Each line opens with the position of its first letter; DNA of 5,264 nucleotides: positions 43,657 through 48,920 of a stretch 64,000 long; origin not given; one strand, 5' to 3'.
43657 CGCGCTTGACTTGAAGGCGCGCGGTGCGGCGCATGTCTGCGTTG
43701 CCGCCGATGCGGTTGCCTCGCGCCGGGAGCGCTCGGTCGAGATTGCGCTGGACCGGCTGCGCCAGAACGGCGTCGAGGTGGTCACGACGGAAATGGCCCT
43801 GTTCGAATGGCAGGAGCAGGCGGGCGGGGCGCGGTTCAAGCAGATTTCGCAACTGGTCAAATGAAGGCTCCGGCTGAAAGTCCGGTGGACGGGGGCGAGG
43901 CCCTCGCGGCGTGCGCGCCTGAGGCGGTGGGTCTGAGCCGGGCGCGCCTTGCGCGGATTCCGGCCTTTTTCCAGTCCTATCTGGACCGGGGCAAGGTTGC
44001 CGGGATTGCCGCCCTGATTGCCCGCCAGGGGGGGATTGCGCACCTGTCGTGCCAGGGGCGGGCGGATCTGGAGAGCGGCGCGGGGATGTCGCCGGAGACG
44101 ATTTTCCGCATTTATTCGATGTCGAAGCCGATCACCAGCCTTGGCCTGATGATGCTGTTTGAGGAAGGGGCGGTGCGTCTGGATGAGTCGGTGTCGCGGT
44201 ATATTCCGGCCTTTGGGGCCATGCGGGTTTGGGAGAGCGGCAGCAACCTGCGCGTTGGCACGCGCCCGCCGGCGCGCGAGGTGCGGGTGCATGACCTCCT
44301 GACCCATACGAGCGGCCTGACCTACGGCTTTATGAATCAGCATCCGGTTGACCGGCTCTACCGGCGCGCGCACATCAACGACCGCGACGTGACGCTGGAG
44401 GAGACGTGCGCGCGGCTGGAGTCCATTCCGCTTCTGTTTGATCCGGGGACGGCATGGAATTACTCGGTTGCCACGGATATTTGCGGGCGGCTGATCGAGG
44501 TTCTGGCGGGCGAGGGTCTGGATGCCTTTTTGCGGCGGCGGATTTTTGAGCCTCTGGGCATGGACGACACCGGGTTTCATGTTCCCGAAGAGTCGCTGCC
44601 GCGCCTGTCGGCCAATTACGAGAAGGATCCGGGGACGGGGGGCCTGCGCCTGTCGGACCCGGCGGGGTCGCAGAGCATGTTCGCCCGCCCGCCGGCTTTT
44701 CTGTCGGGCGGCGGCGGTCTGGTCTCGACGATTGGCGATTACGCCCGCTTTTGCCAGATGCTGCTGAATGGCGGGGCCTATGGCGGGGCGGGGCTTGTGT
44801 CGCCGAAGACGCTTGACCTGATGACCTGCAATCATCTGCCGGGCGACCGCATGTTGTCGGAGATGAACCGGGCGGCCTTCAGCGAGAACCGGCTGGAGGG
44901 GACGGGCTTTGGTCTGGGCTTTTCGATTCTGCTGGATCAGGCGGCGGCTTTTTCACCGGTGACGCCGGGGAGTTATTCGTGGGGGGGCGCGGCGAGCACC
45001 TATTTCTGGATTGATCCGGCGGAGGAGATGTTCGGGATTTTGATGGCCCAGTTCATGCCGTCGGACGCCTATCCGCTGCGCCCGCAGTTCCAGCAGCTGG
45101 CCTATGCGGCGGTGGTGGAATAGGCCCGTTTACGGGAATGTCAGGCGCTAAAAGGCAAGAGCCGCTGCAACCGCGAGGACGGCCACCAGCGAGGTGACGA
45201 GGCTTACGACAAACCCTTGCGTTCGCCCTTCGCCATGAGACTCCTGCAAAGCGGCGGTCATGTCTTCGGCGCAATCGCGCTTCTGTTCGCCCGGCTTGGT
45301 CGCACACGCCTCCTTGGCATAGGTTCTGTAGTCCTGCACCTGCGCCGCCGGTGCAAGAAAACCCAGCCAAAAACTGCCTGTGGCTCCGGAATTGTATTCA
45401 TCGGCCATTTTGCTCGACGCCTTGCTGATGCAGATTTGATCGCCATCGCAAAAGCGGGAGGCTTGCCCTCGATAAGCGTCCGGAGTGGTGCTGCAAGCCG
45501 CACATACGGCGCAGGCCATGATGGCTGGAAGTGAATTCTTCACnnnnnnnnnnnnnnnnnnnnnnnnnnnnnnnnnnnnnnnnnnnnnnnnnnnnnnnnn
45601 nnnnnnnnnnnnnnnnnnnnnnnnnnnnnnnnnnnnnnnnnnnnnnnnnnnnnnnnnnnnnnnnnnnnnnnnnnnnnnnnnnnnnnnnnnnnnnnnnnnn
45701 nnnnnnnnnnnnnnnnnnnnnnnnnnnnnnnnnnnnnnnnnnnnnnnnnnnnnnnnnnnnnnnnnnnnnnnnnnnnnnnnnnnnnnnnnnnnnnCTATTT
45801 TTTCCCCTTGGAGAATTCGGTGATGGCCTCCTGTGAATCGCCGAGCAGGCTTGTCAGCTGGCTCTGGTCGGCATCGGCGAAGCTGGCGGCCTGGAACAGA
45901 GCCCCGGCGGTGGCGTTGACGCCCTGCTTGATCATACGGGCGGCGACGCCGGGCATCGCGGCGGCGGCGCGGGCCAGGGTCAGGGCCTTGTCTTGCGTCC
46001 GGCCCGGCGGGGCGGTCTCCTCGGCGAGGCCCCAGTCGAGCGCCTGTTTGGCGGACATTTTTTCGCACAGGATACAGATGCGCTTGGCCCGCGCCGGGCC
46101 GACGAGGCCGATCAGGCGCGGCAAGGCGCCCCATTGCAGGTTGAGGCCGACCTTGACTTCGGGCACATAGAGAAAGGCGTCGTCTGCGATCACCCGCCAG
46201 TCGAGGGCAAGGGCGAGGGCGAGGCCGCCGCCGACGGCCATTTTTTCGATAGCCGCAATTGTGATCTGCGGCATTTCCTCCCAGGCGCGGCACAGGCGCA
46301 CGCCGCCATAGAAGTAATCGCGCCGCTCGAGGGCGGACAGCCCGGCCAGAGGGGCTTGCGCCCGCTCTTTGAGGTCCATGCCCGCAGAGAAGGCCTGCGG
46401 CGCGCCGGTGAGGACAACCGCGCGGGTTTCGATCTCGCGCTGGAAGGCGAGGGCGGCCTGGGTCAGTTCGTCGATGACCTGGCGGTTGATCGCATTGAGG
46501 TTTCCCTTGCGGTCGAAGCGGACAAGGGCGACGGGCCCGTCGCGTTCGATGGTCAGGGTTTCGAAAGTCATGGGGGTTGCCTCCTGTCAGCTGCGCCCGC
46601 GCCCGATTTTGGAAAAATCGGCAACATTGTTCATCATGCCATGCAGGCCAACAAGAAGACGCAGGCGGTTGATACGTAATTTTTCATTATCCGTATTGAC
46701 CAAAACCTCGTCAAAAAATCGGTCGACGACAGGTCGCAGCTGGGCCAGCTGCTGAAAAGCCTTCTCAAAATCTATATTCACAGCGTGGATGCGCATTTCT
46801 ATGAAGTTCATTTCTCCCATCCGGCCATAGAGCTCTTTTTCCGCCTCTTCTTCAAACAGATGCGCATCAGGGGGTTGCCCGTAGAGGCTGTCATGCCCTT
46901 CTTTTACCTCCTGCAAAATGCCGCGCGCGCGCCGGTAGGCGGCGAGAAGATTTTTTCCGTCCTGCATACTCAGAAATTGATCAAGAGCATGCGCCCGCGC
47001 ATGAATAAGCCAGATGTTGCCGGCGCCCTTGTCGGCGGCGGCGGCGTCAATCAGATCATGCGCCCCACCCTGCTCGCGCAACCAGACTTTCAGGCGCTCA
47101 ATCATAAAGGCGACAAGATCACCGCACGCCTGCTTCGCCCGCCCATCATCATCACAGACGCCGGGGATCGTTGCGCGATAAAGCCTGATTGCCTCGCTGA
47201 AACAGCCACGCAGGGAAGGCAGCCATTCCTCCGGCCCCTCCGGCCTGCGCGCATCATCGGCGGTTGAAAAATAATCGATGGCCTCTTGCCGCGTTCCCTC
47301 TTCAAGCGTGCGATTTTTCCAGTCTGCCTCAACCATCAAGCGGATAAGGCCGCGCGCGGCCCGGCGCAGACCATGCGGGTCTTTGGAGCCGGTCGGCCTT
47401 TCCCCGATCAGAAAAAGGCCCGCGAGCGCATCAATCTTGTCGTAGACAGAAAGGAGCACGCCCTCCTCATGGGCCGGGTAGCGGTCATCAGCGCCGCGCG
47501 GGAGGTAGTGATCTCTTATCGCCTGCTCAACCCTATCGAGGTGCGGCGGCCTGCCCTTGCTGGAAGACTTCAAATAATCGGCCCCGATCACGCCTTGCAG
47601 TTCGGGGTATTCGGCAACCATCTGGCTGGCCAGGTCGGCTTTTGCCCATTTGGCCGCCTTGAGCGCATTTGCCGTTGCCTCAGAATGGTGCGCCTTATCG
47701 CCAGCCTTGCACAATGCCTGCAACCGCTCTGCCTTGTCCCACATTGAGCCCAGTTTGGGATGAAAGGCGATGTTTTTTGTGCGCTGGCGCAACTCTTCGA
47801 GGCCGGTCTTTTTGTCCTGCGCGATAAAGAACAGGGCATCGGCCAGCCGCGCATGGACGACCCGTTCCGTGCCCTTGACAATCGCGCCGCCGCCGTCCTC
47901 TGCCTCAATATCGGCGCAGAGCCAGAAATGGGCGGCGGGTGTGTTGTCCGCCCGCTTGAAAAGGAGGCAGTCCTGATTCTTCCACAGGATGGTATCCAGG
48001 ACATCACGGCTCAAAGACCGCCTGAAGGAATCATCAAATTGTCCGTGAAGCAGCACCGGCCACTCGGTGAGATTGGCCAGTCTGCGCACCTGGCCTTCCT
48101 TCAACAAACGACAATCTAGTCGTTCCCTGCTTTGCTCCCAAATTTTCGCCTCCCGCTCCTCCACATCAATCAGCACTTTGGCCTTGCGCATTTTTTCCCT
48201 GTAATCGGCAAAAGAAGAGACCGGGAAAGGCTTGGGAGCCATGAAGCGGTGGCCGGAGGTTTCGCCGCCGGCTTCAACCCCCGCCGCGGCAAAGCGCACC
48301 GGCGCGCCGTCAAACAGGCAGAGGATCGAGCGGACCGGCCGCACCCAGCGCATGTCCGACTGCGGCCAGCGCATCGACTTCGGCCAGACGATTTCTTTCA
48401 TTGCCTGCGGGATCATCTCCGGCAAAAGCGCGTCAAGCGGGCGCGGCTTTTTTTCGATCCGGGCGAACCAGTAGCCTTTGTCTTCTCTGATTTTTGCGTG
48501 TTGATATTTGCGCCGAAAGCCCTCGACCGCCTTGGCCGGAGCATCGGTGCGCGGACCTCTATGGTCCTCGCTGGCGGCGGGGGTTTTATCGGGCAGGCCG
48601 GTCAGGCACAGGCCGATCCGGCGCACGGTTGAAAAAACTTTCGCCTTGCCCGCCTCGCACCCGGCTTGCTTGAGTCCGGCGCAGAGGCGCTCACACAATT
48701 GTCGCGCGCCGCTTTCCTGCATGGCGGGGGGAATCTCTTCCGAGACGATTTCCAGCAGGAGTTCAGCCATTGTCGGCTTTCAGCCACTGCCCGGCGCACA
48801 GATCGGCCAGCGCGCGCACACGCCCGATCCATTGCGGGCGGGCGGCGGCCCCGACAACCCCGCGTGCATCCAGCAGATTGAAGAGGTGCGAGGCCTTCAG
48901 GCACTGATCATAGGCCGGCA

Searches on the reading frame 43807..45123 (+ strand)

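Call 73: search_protein_families(library=pfam, proteins=[window:43807-45123:+], max_evalue=0.0001)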
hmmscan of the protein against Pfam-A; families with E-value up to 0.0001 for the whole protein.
window:43807-45123:+ (438 aa): 1 family
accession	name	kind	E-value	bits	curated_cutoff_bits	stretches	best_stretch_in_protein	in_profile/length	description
PF00144.29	Beta-lactamase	-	2.6e-64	217.9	27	1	53-425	3-320/329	Beta-lactamase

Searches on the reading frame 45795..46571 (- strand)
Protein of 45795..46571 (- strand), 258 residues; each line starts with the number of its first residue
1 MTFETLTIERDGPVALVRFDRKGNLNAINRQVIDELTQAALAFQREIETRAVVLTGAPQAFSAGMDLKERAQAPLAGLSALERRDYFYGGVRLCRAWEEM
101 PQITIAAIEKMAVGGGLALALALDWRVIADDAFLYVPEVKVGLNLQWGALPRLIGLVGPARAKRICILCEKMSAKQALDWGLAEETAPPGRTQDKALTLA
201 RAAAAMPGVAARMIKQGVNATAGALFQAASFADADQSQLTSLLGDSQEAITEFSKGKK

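Call 73: search_protein_families(library=pfam, proteins=[window:45795-46571:-], max_evalue=0.0001)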
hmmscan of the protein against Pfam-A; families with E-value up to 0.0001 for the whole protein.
window:45795-46571:- (258 aa): 2 families
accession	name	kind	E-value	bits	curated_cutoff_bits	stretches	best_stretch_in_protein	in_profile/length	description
PF00378.25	ECH_1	-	2.4e-40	138.9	27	1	12-253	4-240/251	Enoyl-CoA hydratase/isomerase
PF16113.10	ECH_2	-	6.9e-21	75.5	27.2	1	16-216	3-201/335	Enoyl-CoA hydratase/isomerase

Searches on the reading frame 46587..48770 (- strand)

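Call 73: search_protein_families(library=pfam, proteins=[window:46587-48770:-], max_evalue=0.0001)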
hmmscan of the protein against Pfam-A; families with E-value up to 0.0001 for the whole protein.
window:46587-48770:- (727 aa): 2 families
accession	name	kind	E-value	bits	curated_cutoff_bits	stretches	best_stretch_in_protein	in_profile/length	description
PF02092.22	tRNA_synt_2f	-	7.7e-136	454.6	29.2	1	4-578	1-535/536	Glycyl-tRNA synthetase beta subunit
PF05746.21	DALR_1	-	5.7e-07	30.1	22.3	1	609-715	2-104/117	DALR anticodon binding domain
